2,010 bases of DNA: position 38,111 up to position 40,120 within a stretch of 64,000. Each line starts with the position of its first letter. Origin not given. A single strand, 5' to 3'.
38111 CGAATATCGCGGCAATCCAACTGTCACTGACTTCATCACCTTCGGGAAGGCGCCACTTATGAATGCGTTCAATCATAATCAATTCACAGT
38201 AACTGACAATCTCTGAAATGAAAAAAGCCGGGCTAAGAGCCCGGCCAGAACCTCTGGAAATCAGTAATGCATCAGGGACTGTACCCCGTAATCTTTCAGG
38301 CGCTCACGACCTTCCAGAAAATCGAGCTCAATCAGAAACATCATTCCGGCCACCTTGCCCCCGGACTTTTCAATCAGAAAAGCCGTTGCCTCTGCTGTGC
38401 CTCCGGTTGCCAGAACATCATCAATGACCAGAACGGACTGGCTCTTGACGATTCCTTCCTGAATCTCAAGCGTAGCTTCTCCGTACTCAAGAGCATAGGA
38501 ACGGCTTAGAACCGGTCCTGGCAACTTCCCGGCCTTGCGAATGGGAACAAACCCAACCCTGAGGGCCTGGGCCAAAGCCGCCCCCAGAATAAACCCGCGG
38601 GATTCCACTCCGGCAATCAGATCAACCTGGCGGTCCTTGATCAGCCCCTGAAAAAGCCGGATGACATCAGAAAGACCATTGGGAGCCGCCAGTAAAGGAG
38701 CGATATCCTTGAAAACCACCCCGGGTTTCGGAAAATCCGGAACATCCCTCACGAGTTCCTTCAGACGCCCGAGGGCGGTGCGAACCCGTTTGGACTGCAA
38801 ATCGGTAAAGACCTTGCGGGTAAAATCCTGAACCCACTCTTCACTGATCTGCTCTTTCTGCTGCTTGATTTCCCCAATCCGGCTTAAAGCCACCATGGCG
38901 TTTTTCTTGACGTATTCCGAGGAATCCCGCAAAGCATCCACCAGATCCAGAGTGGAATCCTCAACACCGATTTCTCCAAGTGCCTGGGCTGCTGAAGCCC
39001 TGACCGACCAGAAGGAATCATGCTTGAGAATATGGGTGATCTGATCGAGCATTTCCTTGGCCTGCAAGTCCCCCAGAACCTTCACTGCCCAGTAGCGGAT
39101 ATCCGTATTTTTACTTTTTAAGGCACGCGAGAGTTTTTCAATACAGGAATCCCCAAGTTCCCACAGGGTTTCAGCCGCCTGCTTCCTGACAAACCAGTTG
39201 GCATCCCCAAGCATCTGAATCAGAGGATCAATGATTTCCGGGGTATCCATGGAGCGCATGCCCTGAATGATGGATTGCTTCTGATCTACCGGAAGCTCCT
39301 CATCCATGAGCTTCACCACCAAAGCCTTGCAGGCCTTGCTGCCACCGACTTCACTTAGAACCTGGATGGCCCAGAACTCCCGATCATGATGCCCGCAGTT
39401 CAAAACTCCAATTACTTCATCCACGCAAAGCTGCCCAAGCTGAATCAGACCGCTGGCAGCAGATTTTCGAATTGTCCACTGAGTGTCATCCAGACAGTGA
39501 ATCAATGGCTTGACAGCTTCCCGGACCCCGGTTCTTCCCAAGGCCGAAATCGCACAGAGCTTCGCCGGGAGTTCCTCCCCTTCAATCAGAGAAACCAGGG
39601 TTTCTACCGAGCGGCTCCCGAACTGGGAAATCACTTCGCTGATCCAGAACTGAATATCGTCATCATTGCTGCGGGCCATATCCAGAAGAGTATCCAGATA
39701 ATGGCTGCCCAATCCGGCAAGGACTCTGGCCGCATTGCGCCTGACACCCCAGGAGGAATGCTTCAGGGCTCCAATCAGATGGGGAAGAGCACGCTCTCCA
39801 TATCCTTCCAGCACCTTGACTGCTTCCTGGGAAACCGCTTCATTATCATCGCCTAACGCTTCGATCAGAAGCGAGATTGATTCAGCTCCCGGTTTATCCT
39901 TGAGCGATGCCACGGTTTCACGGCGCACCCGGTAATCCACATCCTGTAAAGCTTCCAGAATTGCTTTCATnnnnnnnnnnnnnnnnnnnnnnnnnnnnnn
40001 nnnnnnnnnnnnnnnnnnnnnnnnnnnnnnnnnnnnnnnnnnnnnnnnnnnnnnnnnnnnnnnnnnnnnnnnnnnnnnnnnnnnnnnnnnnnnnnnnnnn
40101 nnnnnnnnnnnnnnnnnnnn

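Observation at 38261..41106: Divergent dnaN translationally coupled (ATGA) to a HEAT-repeat::adenine phosphoribosyltransferase fusion, heading a long minus-strand array without dnaA/recF/gyrB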

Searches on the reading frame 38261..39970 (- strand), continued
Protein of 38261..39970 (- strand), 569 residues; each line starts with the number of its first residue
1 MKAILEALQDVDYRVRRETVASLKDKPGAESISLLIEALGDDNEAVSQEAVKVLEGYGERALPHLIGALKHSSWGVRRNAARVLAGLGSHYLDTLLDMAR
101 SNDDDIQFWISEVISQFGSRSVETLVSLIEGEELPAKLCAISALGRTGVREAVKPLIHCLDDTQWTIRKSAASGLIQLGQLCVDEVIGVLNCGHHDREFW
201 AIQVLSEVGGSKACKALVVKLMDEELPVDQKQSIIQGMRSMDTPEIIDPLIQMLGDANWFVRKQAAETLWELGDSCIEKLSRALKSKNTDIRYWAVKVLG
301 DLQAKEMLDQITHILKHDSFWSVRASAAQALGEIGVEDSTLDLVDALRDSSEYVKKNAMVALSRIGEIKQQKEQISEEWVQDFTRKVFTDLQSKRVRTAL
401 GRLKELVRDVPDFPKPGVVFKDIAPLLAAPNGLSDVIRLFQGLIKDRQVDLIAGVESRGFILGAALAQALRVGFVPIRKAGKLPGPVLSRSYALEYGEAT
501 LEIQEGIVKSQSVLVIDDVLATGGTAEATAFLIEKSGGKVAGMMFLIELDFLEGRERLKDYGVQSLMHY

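Call 82: find_encoding_contigs(protein=P0024, flank=6000, max_places=1)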
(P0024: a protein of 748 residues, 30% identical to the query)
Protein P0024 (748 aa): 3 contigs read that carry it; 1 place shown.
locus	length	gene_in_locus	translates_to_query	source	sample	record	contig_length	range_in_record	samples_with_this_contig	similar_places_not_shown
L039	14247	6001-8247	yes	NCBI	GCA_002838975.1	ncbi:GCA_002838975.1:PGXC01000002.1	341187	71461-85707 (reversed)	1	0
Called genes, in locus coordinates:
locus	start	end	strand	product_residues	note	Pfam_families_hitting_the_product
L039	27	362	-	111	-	PF01740:STAS, PF13466:STAS_2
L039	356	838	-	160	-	PF13581:HATPase_c_2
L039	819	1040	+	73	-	-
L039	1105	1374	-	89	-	-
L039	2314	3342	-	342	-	PF01210:NAD_Gly3P_dh_N, PF02558:ApbA, PF03807:F420_oxidored (weak), PF07479:NAD_Gly3P_dh_C, PF20618:GPD_NAD_C_bact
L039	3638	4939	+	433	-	PF05636:HIGH_NTase1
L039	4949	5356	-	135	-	-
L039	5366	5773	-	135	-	PF18912:DZR_2 (faint), PF12773:DZR (weak), PF13240:Zn_Ribbon_1 (faint)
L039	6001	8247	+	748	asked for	PF23271:HEAT_GCN1 (faint), PF24714:TOR1L1_N (faint), PF25151:TPR_Trm732_C (faint), PF13646:HEAT_2, PF13646:HEAT_2, PF13646:HEAT_2, PF13646:HEAT_2, PF13646:HEAT_2, +11 more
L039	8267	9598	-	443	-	PF02985:HEAT (faint), PF13646:HEAT_2 (weak)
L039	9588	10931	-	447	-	PF00009:GTP_EFTU, PF01926:MMR_HSR1, PF02421:FeoB_N, PF04548:AIG1 (weak), PF00009:GTP_EFTU, PF01926:MMR_HSR1, PF02421:FeoB_N, PF14714:KH_dom-like, +7 more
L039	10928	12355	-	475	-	PF19238:Radical_SAM_2, PF04459:DUF512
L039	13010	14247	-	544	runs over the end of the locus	PF00498:FHA, PF16697:Yop-YscD_cpl, PF13185:GAF_2, PF01590:GAF, PF13492:GAF_3 (weak), PF13487:HD_5, PF01966:HD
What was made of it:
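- The Wallbacteria relative has no dnaN nearby (call 82).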

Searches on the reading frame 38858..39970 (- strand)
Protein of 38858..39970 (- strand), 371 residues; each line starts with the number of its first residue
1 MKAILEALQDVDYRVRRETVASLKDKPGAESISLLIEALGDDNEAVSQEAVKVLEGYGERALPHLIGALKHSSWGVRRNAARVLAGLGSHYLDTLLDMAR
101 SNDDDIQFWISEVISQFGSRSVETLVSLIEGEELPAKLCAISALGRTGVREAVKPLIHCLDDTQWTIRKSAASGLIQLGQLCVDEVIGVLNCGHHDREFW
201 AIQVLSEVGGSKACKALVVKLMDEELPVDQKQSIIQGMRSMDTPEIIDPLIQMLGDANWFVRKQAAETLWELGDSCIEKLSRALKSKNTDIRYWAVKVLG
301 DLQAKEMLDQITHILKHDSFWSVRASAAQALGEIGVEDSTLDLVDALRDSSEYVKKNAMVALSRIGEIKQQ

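Call 66: find_related_loci(query=A3, collection=metagenome_contigs, flank=6000)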
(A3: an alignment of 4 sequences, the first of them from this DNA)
Query A3 (371 aa) in metagenome_contigs; peptide patterns used: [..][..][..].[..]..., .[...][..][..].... (x = any residue, [..] = any of these).
98 stretches matched a pattern; 10 encode a relative of the query (tblastn E <= 1e-3); 10 distinct loci.
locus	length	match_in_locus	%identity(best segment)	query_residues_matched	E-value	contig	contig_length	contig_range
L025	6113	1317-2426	58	1-370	8e-151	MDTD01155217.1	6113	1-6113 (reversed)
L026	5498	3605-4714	58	1-370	2e-151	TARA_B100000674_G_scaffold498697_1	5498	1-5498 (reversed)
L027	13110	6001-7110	59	1-370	3e-149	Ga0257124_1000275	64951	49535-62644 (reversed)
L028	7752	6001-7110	59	1-370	2e-149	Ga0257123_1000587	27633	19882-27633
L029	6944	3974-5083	58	1-370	7e-149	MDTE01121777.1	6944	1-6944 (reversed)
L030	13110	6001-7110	58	1-370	3e-146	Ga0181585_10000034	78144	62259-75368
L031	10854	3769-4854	42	8-369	1e-94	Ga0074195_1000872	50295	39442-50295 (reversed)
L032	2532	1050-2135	40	8-369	8e-95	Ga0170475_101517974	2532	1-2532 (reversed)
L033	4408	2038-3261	41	3-369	1e-89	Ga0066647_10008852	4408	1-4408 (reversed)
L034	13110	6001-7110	58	1-370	3e-146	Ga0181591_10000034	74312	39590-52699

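Call 70: search_protein_families(library=pfam, proteins=[L031:67-609:+, L031:606-1292:+, L031:1169-2287:-, L031:2416-3537:+, L031:3571-5055:+, L031:5285-6004:+, L031:5824-6525:+, L031:6728-8905:+, L031:9029-10171:+, L031:9551-10282:-], max_evalue=0.001)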
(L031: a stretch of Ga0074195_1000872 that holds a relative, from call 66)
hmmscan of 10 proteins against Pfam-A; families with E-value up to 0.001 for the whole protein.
L031:67-609:+ (180 aa): 0 families

L031:606-1292:+ (228 aa): 1 family
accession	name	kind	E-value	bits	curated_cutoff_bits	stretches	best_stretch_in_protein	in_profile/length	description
PF01553.26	Acyltransferase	-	1.1e-22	80.7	23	1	31-156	2-131/132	Acyltransferase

L031:1169-2287:- (372 aa): 0 families

L031:2416-3537:+ (373 aa): 3 families
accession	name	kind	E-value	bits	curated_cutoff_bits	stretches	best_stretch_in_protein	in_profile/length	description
PF00712.24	DNA_pol3_beta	-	1.2e-19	71.1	24.4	1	1-122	1-120/120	DNA polymerase III beta subunit, N-terminal domain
PF02768.20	DNA_pol3_beta_3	-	1.4e-18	67.3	27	1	247-367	1-120/121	DNA polymerase III beta subunit, C-terminal domain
PF02767.21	DNA_pol3_beta_2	-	1.4e-14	54.8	27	1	132-245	2-116/116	DNA polymerase III beta subunit, central domain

L031:3571-5055:+ (494 aa): 18 families
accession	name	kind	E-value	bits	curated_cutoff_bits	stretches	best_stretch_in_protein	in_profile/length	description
PF13646.12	HEAT_2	-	2.1e-102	336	27.7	9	243-329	1-87/88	HEAT repeats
PF02985.28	HEAT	-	1.3e-45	149.4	23.5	1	368-394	2-28/31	HEAT repeat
PF03130.22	HEAT_PBS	-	2.4e-44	145.1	20.9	3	382-408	1-27/27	PBS lyase HEAT-like repeat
PF13513.12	HEAT_EZ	-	6.4e-18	65.3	27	0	363-393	25-55/55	HEAT-like repeat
PF24714.1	TOR1L1_N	-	8.7e-14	52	43.3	0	198-241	198-241/281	TORTIFOLIA1 N-terminal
PF12717.13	Cnd1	-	1.1e-11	45.5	26.4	0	398-461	22-91/162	non-SMC mitotic condensation complex subunit 1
PF00514.29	Arm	-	1.7e-11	44.2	20.6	0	240-258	10-29/41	Armadillo/beta-catenin-like repeat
PF25151.1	TPR_Trm732_C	-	9.1e-07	29.3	27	0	207-238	92-124/159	Trm732, C-terminal TPR repeats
PF21547.3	TTI1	-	1.6e-06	28.3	27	0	215-256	3-44/90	TELO2-interacting protein 1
PF05004.19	IFRD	-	2.3e-06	27.2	25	0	210-235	213-238/306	Interferon-related developmental regulator (IFRD)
PF12755.13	Vac14_Fab1_bd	-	8.1e-06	26.8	22.1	0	237-265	23-51/97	Vacuolar 14 Fab1-binding region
PF01602.26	Adaptin_N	-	2.8e-05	23.3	37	0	192-271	91-183/524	Adaptin N terminal region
PF12773.13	DZR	-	3.7e-05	24.2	27.3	1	467-488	24-45/45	Double zinc ribbon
PF16804.11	DUF5071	-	0.0002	22.1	27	0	119-173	24-78/119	Domain of unknown function (DUF5071)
PF17032.10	Zn_ribbon_15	-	0.00022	22.4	28.9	1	462-488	47-73/73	zinc-ribbon family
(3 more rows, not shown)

L031:5285-6004:+ (239 aa): 0 families

L031:5824-6525:+ (233 aa): 2 families
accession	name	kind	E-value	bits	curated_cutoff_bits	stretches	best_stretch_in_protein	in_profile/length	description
PF00156.33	Pribosyltran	-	5.4e-11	42.5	26.3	1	89-210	5-123/158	Phosphoribosyl transferase domain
PF14681.12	UPRTase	-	0.00029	20.8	27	1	173-211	119-157/206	Uracil phosphoribosyltransferase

L031:6728-8905:+ (725 aa): 0 families

L031:9029-10171:+ (380 aa): 3 families
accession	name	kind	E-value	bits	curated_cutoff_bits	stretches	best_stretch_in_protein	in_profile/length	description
PF00072.30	Response_reg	-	2.6e-27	95.6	30.2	1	31-142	2-111/111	Response regulator receiver domain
PF02518.31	HATPase_c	-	1.1e-19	71.4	26.4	1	271-376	3-110/111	Histidine kinase-, DNA gyrase B-, and HSP90-like ATPase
PF00512.31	HisKA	-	4.3e-05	23.9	26.9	1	163-215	2-54/66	His Kinase A (phospho-acceptor) domain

L031:9551-10282:- (243 aa): 0 families
